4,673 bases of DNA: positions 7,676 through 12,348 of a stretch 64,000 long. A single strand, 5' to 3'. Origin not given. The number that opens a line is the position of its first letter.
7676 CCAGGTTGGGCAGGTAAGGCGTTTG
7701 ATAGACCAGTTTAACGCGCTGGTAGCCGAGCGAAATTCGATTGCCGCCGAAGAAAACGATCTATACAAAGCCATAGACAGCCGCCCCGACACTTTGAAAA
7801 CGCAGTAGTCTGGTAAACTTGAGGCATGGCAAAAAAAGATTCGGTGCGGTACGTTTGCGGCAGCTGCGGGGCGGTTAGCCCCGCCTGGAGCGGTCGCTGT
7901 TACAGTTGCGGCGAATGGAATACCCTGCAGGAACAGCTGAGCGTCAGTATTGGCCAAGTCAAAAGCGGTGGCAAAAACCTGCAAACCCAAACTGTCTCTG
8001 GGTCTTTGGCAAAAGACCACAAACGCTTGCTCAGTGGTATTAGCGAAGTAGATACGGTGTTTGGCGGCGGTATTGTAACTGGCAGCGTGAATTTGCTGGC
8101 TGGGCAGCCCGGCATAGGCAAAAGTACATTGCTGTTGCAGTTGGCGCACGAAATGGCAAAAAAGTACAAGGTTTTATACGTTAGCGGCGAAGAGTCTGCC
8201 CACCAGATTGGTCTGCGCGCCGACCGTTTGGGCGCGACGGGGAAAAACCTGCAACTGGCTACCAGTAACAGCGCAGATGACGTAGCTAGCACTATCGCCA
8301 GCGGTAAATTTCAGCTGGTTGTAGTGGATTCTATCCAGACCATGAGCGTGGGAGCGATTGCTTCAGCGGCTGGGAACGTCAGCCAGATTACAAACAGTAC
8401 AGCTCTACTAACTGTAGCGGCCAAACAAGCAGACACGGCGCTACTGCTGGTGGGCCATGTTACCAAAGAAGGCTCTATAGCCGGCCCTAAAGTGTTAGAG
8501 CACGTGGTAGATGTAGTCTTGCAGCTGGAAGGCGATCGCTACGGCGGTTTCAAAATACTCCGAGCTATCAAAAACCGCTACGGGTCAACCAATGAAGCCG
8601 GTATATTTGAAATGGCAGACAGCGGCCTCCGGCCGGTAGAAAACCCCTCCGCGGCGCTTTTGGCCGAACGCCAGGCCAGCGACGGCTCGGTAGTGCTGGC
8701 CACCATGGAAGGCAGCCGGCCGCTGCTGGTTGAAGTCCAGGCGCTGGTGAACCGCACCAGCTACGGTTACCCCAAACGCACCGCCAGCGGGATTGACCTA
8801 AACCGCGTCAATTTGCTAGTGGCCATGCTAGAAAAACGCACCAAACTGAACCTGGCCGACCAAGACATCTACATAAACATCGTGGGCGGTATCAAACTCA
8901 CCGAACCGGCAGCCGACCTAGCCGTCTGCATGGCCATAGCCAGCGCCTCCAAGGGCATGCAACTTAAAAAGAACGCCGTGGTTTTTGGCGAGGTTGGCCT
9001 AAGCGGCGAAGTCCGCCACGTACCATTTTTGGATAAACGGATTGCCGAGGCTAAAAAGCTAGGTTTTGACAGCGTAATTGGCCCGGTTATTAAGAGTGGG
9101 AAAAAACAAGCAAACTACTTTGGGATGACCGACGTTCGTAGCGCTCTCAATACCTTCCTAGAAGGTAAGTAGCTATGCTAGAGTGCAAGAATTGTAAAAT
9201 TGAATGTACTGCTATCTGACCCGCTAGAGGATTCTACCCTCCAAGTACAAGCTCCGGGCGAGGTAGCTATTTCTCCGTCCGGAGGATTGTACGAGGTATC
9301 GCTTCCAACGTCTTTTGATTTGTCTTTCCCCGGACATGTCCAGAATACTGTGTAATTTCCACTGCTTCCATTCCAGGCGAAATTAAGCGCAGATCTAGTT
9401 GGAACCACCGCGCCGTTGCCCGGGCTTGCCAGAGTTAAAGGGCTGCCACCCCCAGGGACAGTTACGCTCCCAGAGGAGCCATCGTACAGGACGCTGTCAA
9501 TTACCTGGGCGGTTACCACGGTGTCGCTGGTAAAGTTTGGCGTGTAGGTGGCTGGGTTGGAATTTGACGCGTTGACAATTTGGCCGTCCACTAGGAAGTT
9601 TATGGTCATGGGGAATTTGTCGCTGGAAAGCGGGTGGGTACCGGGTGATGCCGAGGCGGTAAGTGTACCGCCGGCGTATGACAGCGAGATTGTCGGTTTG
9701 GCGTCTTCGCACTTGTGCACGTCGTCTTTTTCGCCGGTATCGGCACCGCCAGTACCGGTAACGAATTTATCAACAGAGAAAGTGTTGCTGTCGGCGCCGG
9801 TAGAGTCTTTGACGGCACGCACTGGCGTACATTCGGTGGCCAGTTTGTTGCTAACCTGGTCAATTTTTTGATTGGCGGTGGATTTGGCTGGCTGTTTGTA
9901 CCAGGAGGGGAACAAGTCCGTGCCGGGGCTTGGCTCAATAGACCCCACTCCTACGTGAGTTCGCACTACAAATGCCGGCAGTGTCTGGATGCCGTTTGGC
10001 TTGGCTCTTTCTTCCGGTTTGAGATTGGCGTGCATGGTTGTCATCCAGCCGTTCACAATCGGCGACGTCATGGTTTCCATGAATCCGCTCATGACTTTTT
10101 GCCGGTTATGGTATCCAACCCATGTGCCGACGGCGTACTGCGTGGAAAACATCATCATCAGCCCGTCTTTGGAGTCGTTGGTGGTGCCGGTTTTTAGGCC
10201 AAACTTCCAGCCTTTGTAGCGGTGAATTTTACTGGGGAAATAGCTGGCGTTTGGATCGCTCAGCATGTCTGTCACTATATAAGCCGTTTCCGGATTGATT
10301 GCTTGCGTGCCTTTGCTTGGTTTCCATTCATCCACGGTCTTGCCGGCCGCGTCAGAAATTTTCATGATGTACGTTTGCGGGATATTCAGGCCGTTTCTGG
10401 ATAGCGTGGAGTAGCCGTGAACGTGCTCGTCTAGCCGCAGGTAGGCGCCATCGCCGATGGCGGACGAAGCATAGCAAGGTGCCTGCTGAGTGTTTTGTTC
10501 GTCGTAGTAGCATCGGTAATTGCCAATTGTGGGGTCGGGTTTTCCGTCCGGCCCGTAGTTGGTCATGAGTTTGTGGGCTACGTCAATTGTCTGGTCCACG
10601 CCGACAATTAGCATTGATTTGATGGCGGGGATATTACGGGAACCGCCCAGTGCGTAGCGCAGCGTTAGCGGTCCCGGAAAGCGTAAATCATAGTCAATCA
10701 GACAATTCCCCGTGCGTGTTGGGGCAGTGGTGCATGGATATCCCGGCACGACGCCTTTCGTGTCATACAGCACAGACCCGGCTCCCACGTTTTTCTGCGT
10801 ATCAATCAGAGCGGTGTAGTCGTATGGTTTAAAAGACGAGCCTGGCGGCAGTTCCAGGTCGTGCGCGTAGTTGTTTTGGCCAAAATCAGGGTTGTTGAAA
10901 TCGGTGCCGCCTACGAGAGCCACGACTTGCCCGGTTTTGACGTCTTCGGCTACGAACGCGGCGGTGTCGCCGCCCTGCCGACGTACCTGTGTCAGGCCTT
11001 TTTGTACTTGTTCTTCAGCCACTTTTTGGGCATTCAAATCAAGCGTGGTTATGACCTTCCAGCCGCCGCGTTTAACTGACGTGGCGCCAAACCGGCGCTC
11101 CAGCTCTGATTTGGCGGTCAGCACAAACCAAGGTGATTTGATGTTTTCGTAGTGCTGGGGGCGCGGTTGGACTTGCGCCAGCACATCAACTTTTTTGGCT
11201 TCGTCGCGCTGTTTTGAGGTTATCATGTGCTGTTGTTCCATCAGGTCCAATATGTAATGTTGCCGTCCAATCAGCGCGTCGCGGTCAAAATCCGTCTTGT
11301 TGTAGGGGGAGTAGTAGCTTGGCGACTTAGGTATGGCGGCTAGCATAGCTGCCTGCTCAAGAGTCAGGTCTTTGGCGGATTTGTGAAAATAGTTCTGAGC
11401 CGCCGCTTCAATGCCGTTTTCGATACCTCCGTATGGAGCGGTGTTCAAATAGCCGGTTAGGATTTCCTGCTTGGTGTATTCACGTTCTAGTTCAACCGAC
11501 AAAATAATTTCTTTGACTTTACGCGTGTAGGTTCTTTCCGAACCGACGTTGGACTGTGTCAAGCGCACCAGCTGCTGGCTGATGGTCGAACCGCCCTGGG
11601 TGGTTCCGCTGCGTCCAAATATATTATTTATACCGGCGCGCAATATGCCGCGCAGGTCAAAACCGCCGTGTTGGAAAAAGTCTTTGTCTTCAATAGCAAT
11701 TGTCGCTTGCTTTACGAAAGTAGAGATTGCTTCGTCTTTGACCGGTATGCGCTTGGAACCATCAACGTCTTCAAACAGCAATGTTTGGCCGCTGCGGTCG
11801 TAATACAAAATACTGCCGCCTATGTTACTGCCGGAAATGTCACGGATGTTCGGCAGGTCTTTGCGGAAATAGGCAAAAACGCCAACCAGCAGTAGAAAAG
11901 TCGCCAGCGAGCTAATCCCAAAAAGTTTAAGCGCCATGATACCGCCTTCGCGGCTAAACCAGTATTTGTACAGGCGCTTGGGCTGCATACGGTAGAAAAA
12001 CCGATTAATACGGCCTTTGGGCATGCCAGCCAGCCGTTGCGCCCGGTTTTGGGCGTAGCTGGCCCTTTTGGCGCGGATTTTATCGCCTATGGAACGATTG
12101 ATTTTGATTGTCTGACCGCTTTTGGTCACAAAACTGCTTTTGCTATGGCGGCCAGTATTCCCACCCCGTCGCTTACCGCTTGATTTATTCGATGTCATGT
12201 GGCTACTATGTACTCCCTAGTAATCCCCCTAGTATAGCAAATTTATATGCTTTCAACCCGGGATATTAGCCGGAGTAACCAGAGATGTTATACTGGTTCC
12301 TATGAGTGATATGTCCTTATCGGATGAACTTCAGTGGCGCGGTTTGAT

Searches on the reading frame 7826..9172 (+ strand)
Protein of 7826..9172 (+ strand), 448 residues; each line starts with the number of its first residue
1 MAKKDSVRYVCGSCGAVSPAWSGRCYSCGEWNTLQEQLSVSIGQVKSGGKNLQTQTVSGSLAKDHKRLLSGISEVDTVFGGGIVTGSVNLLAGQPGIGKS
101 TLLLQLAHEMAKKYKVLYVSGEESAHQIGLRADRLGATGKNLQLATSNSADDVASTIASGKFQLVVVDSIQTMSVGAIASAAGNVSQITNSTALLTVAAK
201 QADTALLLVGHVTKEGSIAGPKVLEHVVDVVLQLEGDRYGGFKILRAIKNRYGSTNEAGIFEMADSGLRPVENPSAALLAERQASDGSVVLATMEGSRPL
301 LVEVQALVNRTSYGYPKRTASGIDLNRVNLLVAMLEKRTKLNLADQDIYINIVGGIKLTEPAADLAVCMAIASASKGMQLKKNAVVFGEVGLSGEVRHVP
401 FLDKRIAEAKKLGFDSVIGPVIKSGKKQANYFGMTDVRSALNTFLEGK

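Call 44: find_related_loci(query=window:7826-9172:+, collection=metagenome_contigs, flank=10000)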
Query window:7826-9172:+ (448 aa) in metagenome_contigs; peptide patterns used: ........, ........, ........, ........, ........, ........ (x = any residue, [..] = any of these).
600 stretches matched a pattern (row limit reached: there are more); 585 encode a relative of the query (tblastn E <= 1e-3); the best 80 are kept; 80 distinct loci.
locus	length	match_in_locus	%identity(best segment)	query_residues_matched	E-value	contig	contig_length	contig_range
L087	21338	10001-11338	81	1-446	0e+0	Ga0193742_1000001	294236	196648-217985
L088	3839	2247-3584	76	1-446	0e+0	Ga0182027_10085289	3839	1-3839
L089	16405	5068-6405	75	1-446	0e+0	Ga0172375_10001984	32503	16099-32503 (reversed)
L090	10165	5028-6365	75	1-446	0e+0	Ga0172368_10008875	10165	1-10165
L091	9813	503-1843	74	1-446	0e+0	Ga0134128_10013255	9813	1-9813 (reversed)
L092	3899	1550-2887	74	1-446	0e+0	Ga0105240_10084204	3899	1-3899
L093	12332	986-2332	74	1-446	0e+0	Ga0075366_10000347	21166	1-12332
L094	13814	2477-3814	74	1-446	0e+0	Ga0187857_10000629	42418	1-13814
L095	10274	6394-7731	74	1-446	0e+0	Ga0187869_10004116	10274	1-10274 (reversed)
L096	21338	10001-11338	74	1-446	0e+0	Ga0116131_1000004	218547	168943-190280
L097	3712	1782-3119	74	1-446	0e+0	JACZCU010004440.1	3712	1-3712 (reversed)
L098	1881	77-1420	72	1-446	0e+0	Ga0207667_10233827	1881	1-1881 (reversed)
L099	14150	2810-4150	73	1-446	0e+0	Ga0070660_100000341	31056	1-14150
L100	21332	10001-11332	74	4-446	0e+0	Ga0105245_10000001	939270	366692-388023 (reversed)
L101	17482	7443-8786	73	1-446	0e+0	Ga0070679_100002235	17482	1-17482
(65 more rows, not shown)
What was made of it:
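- On Heptanucleotide SSR / STRR-like repeats: The best metagenome relative has 81% RadA identity (call 44).
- Tried and rejected: A metagenome scan with RadA found nothing closer than 81% identity (call 44).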

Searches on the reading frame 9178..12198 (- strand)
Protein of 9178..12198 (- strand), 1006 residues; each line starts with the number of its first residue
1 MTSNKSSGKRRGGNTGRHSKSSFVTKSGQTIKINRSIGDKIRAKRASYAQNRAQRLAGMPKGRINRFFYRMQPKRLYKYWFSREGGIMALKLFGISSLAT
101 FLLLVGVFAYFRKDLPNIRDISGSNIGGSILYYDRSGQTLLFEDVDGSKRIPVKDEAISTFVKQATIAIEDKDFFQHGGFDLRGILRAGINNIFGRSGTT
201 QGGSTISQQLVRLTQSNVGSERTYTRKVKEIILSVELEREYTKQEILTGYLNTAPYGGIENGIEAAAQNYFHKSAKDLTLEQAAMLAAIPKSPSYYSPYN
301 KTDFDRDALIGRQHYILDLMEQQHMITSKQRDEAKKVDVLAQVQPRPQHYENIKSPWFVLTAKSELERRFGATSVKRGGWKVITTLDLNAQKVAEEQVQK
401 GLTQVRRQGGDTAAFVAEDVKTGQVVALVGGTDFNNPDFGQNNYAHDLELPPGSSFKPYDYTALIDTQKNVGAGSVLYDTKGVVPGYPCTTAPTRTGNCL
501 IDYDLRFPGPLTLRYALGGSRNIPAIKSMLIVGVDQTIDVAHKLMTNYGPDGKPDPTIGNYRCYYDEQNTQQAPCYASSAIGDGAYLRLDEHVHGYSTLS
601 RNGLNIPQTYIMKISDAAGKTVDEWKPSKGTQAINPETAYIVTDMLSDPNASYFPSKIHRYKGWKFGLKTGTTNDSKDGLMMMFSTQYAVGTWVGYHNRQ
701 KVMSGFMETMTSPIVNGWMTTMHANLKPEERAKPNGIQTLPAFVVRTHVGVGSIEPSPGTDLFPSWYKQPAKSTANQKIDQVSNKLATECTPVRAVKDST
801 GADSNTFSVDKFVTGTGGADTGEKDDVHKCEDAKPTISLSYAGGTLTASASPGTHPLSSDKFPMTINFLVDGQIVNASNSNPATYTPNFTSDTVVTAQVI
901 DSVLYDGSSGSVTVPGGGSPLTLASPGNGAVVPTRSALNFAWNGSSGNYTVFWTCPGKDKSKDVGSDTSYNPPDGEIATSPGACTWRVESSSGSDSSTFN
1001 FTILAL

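Call 17: search_protein_families(library=pfam, proteins=[window:9178-12198:-])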
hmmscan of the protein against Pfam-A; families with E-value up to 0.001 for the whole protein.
window:9178-12198:- (1006 aa): 2 families
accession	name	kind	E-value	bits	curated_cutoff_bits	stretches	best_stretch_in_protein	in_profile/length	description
PF00912.28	Transgly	-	3.6e-55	186.6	27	1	147-320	11-177/178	Transglycosylase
PF00905.27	Transpeptidase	-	1.3e-12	48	22.1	1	414-698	2-266/299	Penicillin binding protein transpeptidase domain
